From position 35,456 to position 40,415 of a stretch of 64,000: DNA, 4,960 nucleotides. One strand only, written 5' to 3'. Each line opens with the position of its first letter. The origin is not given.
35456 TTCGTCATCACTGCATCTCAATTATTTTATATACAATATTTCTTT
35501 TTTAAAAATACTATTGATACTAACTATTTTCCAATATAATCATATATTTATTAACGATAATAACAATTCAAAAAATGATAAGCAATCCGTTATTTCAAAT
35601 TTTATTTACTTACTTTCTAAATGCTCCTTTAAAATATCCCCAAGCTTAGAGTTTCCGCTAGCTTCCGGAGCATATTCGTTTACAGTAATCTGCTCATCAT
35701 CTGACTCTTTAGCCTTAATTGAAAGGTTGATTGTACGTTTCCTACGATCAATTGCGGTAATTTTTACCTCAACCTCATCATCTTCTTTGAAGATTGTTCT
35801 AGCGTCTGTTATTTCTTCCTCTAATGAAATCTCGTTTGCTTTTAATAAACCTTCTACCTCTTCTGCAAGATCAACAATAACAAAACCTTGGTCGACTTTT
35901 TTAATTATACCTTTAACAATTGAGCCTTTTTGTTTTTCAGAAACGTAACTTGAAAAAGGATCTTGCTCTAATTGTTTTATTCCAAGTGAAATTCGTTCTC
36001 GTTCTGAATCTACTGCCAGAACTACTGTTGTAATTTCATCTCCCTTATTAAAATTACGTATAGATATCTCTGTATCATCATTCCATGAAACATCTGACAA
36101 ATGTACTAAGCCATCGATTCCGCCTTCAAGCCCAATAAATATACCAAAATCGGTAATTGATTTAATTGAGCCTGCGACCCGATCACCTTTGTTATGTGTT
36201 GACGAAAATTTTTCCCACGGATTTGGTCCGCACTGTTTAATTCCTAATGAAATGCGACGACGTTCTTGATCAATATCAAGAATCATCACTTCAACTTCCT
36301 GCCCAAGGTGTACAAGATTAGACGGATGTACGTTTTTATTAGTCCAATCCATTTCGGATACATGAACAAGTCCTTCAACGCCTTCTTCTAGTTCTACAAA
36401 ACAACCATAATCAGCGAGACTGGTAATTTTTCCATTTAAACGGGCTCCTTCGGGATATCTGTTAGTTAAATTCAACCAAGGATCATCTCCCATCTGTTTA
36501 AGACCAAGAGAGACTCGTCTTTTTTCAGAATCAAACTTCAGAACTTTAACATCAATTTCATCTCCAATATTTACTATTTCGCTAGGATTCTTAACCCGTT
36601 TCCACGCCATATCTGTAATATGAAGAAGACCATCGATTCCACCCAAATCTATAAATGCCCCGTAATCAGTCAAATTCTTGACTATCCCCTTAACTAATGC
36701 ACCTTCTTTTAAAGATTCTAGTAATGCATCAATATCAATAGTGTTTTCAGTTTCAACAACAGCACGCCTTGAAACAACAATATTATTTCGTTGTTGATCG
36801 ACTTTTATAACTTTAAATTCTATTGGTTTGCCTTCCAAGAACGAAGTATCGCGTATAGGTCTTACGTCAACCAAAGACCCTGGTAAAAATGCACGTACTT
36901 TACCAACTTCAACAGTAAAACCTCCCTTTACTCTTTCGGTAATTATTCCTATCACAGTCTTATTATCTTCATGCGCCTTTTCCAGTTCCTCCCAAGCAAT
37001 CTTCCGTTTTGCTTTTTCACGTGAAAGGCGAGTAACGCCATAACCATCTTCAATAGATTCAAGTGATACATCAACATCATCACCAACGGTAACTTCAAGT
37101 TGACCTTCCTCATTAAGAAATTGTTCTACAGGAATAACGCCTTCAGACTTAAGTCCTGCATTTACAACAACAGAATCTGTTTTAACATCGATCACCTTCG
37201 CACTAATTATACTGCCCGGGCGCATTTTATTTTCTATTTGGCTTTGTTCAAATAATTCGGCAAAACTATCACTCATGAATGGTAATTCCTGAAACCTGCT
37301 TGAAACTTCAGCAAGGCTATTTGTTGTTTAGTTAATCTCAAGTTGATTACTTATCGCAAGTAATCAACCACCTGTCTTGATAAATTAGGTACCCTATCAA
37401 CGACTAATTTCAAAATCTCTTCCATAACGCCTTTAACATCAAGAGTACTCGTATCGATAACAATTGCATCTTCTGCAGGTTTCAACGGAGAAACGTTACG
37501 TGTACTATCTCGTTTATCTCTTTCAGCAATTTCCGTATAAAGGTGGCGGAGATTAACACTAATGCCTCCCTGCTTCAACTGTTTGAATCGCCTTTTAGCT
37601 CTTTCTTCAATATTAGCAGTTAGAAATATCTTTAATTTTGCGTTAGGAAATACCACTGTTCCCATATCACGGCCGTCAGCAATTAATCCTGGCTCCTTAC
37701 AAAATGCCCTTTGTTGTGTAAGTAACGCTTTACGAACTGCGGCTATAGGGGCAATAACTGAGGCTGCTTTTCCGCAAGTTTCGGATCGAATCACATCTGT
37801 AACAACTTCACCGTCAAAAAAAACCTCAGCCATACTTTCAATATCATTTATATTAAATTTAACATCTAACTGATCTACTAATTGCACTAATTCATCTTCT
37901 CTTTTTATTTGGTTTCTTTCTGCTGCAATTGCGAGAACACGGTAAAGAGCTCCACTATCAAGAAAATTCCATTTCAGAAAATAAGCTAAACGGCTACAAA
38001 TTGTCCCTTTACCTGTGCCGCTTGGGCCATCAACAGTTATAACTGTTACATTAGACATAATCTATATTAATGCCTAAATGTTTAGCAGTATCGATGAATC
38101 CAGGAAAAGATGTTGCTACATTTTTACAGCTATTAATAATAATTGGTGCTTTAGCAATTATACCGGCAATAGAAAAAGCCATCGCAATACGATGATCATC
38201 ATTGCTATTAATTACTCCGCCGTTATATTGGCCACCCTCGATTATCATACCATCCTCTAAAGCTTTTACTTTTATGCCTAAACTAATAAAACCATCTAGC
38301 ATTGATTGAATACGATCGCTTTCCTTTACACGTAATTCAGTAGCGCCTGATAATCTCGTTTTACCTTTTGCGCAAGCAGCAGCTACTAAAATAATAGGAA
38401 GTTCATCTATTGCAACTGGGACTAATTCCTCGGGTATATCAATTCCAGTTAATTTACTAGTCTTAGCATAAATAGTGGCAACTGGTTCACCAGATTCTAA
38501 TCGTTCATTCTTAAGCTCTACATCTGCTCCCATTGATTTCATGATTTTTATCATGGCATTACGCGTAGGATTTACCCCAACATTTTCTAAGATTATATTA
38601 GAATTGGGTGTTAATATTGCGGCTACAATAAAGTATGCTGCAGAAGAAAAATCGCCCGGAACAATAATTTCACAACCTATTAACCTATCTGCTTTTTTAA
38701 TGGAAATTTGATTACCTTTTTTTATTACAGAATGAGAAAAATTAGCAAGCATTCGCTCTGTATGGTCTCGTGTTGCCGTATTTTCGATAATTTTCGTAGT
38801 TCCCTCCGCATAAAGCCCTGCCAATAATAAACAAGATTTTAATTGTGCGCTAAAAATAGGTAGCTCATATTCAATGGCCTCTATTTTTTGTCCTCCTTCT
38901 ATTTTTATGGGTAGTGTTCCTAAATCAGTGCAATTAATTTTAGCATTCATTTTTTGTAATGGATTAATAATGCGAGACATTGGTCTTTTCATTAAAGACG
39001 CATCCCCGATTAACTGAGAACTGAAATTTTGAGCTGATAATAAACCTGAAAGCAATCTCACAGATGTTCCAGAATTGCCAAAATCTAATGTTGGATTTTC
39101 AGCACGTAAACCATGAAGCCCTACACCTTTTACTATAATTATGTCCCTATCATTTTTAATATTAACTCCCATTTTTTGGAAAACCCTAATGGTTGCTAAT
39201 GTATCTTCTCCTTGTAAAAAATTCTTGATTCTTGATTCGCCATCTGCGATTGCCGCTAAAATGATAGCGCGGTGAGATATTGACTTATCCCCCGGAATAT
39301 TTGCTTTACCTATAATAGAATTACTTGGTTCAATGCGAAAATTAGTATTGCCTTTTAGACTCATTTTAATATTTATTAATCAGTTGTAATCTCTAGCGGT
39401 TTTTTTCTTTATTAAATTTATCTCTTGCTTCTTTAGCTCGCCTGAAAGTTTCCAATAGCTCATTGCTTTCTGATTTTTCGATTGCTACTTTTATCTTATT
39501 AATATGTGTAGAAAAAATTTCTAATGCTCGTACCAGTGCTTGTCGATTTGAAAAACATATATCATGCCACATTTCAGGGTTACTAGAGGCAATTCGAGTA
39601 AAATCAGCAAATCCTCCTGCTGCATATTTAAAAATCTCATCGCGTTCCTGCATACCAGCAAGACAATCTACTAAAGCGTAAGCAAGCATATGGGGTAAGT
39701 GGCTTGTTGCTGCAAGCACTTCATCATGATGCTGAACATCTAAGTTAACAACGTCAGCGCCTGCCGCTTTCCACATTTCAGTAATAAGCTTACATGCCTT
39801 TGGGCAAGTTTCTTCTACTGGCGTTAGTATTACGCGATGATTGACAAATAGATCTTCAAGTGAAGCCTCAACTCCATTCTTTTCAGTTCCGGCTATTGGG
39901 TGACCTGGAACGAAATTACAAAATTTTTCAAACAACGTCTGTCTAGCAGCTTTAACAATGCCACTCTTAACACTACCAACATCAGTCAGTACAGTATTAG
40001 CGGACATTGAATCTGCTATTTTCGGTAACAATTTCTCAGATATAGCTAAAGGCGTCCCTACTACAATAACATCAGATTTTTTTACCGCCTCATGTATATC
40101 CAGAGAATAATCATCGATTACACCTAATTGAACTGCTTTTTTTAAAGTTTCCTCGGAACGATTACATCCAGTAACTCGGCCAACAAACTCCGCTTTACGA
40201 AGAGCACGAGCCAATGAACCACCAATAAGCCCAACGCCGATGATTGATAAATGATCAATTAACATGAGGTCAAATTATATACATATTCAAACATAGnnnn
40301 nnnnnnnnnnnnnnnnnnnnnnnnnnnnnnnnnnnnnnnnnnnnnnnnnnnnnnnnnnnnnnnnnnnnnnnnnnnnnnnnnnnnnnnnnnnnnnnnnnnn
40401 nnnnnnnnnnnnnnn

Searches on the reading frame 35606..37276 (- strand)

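Call 54: search_protein_families(library=pfam, proteins=[window:35606-37276:-], max_evalue=0.00001)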
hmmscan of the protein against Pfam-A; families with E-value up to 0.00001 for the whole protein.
window:35606-37276:- (556 aa): 3 families
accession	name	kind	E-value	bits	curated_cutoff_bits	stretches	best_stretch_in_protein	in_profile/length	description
PF00575.29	S1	-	2e-92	304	22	5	189-260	2-74/74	S1 RNA binding domain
PF21710.3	Spt6_S1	-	3.3e-19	69.4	27.5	1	449-523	15-89/91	Spt6, S1/OB domain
PF23459.1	S1_RRP5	-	6.6e-19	68.7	27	0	276-341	3-67/72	RRP5 S1 domain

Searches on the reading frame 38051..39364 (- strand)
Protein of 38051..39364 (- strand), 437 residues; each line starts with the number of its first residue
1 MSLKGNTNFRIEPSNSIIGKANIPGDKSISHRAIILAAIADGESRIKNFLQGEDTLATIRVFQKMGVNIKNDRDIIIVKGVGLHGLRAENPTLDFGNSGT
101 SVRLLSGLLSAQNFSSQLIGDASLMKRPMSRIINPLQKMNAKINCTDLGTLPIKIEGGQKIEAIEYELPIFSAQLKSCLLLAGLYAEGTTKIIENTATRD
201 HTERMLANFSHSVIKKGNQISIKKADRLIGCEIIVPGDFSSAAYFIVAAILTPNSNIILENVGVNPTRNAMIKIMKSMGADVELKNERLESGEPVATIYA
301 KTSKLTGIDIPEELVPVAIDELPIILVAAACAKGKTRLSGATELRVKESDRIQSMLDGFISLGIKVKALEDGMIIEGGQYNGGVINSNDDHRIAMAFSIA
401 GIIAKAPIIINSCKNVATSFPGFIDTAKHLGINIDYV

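Call 54: search_protein_families(library=pfam, proteins=[window:38051-39364:-], max_evalue=0.00001)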
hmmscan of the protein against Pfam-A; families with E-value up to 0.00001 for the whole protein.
window:38051-39364:- (437 aa): 1 family
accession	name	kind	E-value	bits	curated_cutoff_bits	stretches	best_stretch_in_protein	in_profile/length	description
PF00275.25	EPSP_synthase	-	1.9e-114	383.1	22.8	1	12-426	2-416/417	EPSP synthase (3-phosphoshikimate 1-carboxyvinyltransferase)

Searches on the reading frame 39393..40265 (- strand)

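Call 89: search_protein_families(library=pfam, proteins=[window:39393-40265:-], max_evalue=0.00001)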
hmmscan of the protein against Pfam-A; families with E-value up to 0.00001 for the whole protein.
window:39393-40265:- (290 aa): 4 families
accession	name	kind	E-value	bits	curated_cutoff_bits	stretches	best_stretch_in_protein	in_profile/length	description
PF02153.23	PDH_N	-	4e-39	134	26.5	1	18-173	1-153/154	Prephenate dehydrogenase, nucleotide-binding domain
PF20463.3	PDH_C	-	1.6e-28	99.5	22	1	178-275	3-101/102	Prephenate dehydrogenase, dimerization domain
PF03807.23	F420_oxidored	-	8.5e-09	36.3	21.6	1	7-96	3-91/94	NADP oxidoreductase coenzyme F420-dependent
PF03446.21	NAD_binding_2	-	5.3e-08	33.5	21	1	7-135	3-130/161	NAD binding domain of 6-phosphogluconate dehydrogenase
